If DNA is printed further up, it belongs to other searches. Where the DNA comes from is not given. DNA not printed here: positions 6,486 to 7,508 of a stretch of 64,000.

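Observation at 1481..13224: Orphan 10-gene divergent lipid/polyketide-like biosynthetic cluster built around two KAS III enzymes, FAAL+ACP, a second ANL ligase and a GH3 ligase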

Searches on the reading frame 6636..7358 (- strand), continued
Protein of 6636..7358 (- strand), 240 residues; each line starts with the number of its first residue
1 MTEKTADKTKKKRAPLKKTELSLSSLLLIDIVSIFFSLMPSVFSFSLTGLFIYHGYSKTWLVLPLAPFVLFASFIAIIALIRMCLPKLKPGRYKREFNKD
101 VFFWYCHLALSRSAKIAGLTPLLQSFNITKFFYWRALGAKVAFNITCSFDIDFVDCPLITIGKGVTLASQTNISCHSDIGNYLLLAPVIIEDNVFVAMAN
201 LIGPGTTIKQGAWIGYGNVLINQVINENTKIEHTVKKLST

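Call 80: search_protein_families(library=ncbifam, proteins=[P0297, P0322, P0333, P0304, P0270], max_evalue=1e-20)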
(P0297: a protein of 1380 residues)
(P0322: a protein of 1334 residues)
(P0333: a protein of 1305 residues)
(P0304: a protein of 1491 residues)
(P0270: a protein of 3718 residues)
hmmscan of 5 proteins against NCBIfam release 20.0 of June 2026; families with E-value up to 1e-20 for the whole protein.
P0297 (1380 aa): 69 families (the best 25 are shown)
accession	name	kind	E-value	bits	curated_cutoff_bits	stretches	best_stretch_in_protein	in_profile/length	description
TIGR02353.1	NRPS_term_dom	equivalog_domain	2.3e-167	558.4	423.1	1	640-1312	16-694/695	Pls/PosA family non-ribosomal peptide synthetase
TIGR01733.1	AA-adenyl-dom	subfamily_domain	5.3e-128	427.3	317.4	1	45-435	1-409/409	amino acid adenylation domain-containing protein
NF038078.1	NRPS_MxcG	equivalog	2.6e-116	389.5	2300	1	13-602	451-1054/1442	myxochelin non-ribosomal peptide synthetase MxcG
NF047350.1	aureusi_NRPS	equivalog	3.8e-115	385.6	2500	1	18-593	1434-1993/2373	aureusimine non-ribosomal peptide synthetase AusA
NF041803.1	NRPS_SolG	exception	5.5e-114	381.9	2200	1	20-589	563-1154/1163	solanimycin non-ribosomal peptide synthetase SolG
NF004282.0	PRK05691.1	subfamily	1.1e-112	376.8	4090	1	16-596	1129-1711/4334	non-ribosomal peptide synthase/polyketide synthase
NF003417.0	PRK04813.1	subfamily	2e-82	277.4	476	1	23-500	8-499/505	D-alanine--poly(phosphoribitol) ligase subunit DltA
TIGR01734.1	D-ala-DACP-lig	equivalog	1e-80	271.8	559.85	1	24-500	6-498/504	D-alanine--poly(phosphoribitol) ligase subunit DltA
NF007605.2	PRK10252.1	equivalog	1.6e-75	254.5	2400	1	19-562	455-1014/1292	enterobactin non-ribosomal peptide synthetase EntF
TIGR03098.1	ligase_PEP_1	hypoth_equivalog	8.7e-66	222.4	592.35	1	19-500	1-514/517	acyl-CoA ligase (AMP-forming), exosortase A system-associated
NF004837.0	PRK06187.1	subfamily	6.3e-65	219.4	476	1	19-500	9-518/531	long-chain-fatty-acid--CoA ligase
TIGR03443.1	alpha_am_amid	equivalog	4.3e-49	166.8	1030.1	0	381-432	677-728/1390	L-aminoadipate-semialdehyde dehydrogenase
NF052269.1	Staph_lig_FadD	equivalog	8.4e-48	162.9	650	1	43-499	27-488/499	long-chain-fatty-acid--CoA ligase FadD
TIGR01923.1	menE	equivalog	2e-47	162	330.15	1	45-499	1-441/442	o-succinylbenzoate--CoA ligase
TIGR02262.1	benz_CoA_lig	subfamily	2.6e-47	161.7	375.25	1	28-499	15-504/508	benzoate-CoA ligase family protein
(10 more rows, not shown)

P0322 (1334 aa): 56 families (the best 25 are shown)
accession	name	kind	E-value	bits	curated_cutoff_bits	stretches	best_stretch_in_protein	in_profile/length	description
TIGR02353.1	NRPS_term_dom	equivalog_domain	3.1e-161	538.1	423.1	1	648-1329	15-695/695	Pls/PosA family non-ribosomal peptide synthetase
TIGR01733.1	AA-adenyl-dom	subfamily_domain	1.6e-122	409.3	317.4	1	51-451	1-409/409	amino acid adenylation domain-containing protein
NF038078.1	NRPS_MxcG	equivalog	1.8e-109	366.8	2300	1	22-607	454-1042/1442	myxochelin non-ribosomal peptide synthetase MxcG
NF004282.0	PRK05691.1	subfamily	6.6e-108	360.9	4090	1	16-607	1123-1706/4334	non-ribosomal peptide synthase/polyketide synthase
NF041803.1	NRPS_SolG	exception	3.1e-97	326.4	2200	1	25-604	562-1153/1163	solanimycin non-ribosomal peptide synthetase SolG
NF047350.1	aureusi_NRPS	equivalog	2.6e-91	306.5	2500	1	26-613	1436-1997/2373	aureusimine non-ribosomal peptide synthetase AusA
NF007605.2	PRK10252.1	equivalog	4e-83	279.7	2400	1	24-608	454-1043/1292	enterobactin non-ribosomal peptide synthetase EntF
NF003417.0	PRK04813.1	subfamily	4.7e-70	236.6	476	1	31-518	10-500/505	D-alanine--poly(phosphoribitol) ligase subunit DltA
TIGR01734.1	D-ala-DACP-lig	equivalog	3.4e-67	227.1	559.85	1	31-518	7-499/504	D-alanine--poly(phosphoribitol) ligase subunit DltA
TIGR03098.1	ligase_PEP_1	hypoth_equivalog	2.5e-62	211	592.35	1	26-518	2-515/517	acyl-CoA ligase (AMP-forming), exosortase A system-associated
NF004837.0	PRK06187.1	subfamily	1.6e-54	185.1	476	1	23-517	7-518/531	long-chain-fatty-acid--CoA ligase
TIGR03443.1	alpha_am_amid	equivalog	1.9e-46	158.1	1030.1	0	479-615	784-926/1390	L-aminoadipate-semialdehyde dehydrogenase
NF004114.0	PRK05605.1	equivalog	3.9e-43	147.6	766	1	168-516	219-564/575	long-chain-fatty-acid--CoA ligase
NF005801.1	PRK07656.1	equivalog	3.6e-42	144.6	657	1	29-517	6-499/500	FadD3 family acyl-CoA ligase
NF004808.0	PRK06155.1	equivalog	1.9e-41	142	722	1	25-517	22-518/542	ATP-dependent acyl-CoA ligase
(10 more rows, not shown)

P0333 (1305 aa): 66 families (the best 25 are shown)
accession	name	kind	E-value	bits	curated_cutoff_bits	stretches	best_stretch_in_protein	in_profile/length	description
TIGR02353.1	NRPS_term_dom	equivalog_domain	3.5e-183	610.7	423.1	1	619-1301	3-695/695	Pls/PosA family non-ribosomal peptide synthetase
TIGR01733.1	AA-adenyl-dom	subfamily_domain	1.4e-125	419.4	317.4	1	35-434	1-408/409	amino acid adenylation domain-containing protein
NF004282.0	PRK05691.1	subfamily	2.4e-111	372.4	4090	1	8-594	1131-1711/4334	non-ribosomal peptide synthase/polyketide synthase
NF038078.1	NRPS_MxcG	equivalog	4.2e-110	368.9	2300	1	9-596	457-1049/1442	myxochelin non-ribosomal peptide synthetase MxcG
NF047350.1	aureusi_NRPS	equivalog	1.4e-105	353.9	2500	1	7-593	1433-1995/2373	aureusimine non-ribosomal peptide synthetase AusA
NF041803.1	NRPS_SolG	exception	2e-104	350.2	2200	1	13-586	566-1153/1163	solanimycin non-ribosomal peptide synthetase SolG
NF003417.0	PRK04813.1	subfamily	1.5e-83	281.1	476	1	9-505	4-504/505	D-alanine--poly(phosphoribitol) ligase subunit DltA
TIGR01734.1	D-ala-DACP-lig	equivalog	8.6e-79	265.4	559.85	1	13-505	5-503/504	D-alanine--poly(phosphoribitol) ligase subunit DltA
NF007605.2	PRK10252.1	equivalog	8.8e-77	258.7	2400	1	8-603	454-1056/1292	enterobactin non-ribosomal peptide synthetase EntF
NF004837.0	PRK06187.1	subfamily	6e-72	242.6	476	1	147-508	163-526/531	long-chain-fatty-acid--CoA ligase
TIGR03098.1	ligase_PEP_1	hypoth_equivalog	6.3e-68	229.5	592.35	1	12-500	4-514/517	acyl-CoA ligase (AMP-forming), exosortase A system-associated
TIGR03443.1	alpha_am_amid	equivalog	1.5e-59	201.5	1030.1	0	318-459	596-756/1390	L-aminoadipate-semialdehyde dehydrogenase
NF006182.0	PRK08316.1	subfamily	4.1e-49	167.4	663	1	8-501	11-514/523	fatty acyl-CoA synthetase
TIGR01923.1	menE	equivalog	2.1e-48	165.3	330.15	1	35-500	1-442/442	o-succinylbenzoate--CoA ligase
NF004511.1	PRK05852.1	equivalog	7.1e-47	160.2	650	1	291-501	302-501/505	FadD7 family fatty acid--CoA ligase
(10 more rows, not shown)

P0304 (1491 aa): 66 families (the best 25 are shown)
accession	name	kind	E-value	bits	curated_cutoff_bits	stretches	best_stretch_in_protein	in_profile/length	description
TIGR02353.1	NRPS_term_dom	equivalog_domain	8e-193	642.5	423.1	1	791-1480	2-694/695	Pls/PosA family non-ribosomal peptide synthetase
NF004282.0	PRK05691.1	subfamily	1.7e-156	522.2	4090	2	256-753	1218-1711/4334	non-ribosomal peptide synthase/polyketide synthase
TIGR01733.1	AA-adenyl-dom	subfamily_domain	6.1e-138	460.1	317.4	1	196-592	1-409/409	amino acid adenylation domain-containing protein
NF041803.1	NRPS_SolG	exception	6.8e-130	434.6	2200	1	124-722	518-1132/1163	solanimycin non-ribosomal peptide synthetase SolG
NF047350.1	aureusi_NRPS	equivalog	3e-124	415.8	2500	2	285-759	1546-2001/2373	aureusimine non-ribosomal peptide synthetase AusA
NF038078.1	NRPS_MxcG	equivalog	3.4e-116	389.1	2300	1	116-757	399-1051/1442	myxochelin non-ribosomal peptide synthetase MxcG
NF007605.2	PRK10252.1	equivalog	9.5e-99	331.4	2400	1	120-722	409-1017/1292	enterobactin non-ribosomal peptide synthetase EntF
NF003417.0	PRK04813.1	subfamily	3.3e-81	273.3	476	1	170-657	4-499/505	D-alanine--poly(phosphoribitol) ligase subunit DltA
TIGR01734.1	D-ala-DACP-lig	equivalog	6.3e-79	265.8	559.85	1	171-657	2-498/504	D-alanine--poly(phosphoribitol) ligase subunit DltA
NF004837.0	PRK06187.1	subfamily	1.1e-70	238.4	476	1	168-657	7-518/531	long-chain-fatty-acid--CoA ligase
TIGR03443.1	alpha_am_amid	equivalog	4.6e-66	223.1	1030.1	2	193-612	269-751/1390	L-aminoadipate-semialdehyde dehydrogenase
TIGR03098.1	ligase_PEP_1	hypoth_equivalog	7.4e-66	222.7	592.35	1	175-657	6-514/517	acyl-CoA ligase (AMP-forming), exosortase A system-associated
NF005858.0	PRK07787.1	subfamily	1.8e-51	175.1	575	1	181-657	13-468/471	acyl-CoA synthetase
NF004822.0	PRK06178.1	equivalog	4.4e-51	174.1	782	1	472-659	389-565/571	acyl-CoA synthetase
NF006181.0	PRK08314.1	subfamily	5.2e-48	163.6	705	1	303-660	194-553/563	long-chain-fatty-acid--CoA ligase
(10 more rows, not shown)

P0270 (3718 aa): 100 families (the best 25 are shown)
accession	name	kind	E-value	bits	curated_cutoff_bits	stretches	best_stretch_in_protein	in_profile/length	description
NF004282.0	PRK05691.1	subfamily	0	1555.8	4090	4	1913-2950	1723-2777/4334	non-ribosomal peptide synthase/polyketide synthase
NF047350.1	aureusi_NRPS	equivalog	0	1253.6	2500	2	1593-2948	690-1990/2373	aureusimine non-ribosomal peptide synthetase AusA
TIGR01733.1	AA-adenyl-dom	subfamily_domain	3.3e-252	836.4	317.4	3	2398-2787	3-409/409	amino acid adenylation domain-containing protein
NF038078.1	NRPS_MxcG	equivalog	1.3e-244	814.7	2300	2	1918-2947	4-1040/1442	myxochelin non-ribosomal peptide synthetase MxcG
NF041803.1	NRPS_SolG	exception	3.9e-241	803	2200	2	1940-2946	133-1153/1163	solanimycin non-ribosomal peptide synthetase SolG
NF007605.2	PRK10252.1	equivalog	1.4e-187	625.7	2400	2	1921-2949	6-1042/1292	enterobactin non-ribosomal peptide synthetase EntF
NF003417.0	PRK04813.1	subfamily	2e-149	498.4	476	2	2373-2866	7-500/505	D-alanine--poly(phosphoribitol) ligase subunit DltA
TIGR01734.1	D-ala-DACP-lig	equivalog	1.7e-144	482.2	559.85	2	2373-2866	4-499/504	D-alanine--poly(phosphoribitol) ligase subunit DltA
TIGR03443.1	alpha_am_amid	equivalog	3.3e-131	438.9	1030.1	3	2520-2949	420-918/1390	L-aminoadipate-semialdehyde dehydrogenase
NF004837.0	PRK06187.1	subfamily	8.2e-125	417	476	2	2373-2871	12-524/531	long-chain-fatty-acid--CoA ligase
NF004509.1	PRK05850.1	subfamily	2.6e-122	409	775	1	16-596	4-570/578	fatty-acid--AMP ligase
NF006624.1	PRK09192.1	subfamily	7e-110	368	600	1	60-597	48-563/567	fatty acyl-AMP ligase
TIGR03098.1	ligase_PEP_1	hypoth_equivalog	9.4e-110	367.5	592.35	2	2378-2865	9-514/517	acyl-CoA ligase (AMP-forming), exosortase A system-associated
NF009124.0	PRK12476.1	subfamily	1.4e-107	360.4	922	1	58-600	70-610/612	fatty acyl-AMP ligase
NF004511.1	PRK05852.1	equivalog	8.3e-99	331.5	650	2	1329-1805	12-500/505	FadD7 family fatty acid--CoA ligase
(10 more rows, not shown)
